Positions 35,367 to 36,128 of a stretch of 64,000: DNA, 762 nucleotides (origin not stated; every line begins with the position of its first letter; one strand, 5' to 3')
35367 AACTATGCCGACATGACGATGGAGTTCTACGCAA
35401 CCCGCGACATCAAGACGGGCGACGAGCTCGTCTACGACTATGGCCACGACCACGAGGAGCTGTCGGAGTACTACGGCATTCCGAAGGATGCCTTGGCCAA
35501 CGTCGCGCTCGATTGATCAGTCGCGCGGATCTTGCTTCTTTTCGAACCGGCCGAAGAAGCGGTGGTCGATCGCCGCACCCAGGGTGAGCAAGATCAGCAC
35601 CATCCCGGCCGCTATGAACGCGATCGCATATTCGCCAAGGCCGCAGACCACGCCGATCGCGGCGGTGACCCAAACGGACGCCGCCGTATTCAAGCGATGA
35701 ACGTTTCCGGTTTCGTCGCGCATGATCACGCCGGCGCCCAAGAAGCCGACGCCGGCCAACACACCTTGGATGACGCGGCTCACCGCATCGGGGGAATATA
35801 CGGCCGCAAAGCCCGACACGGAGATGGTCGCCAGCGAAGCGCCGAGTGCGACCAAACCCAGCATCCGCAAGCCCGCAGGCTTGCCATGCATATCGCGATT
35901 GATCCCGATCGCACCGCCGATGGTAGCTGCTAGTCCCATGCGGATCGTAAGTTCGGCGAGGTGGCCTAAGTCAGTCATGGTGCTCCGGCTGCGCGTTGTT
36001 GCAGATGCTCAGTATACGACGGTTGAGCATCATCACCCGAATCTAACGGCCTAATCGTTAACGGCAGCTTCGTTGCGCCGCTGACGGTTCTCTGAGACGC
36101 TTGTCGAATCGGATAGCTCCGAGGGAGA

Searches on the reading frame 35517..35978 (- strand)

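Call 19: search_protein_families(library=pfam, proteins=[window:35517-35978:-], max_evalue=0.00001)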
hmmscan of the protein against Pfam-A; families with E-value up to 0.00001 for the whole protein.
window:35517-35978:- (153 aa): 1 family
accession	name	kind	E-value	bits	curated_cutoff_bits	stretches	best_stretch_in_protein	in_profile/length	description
PF02308.21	MgtC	-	2.4e-31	109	31.4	1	15-137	2-118/121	MgtC family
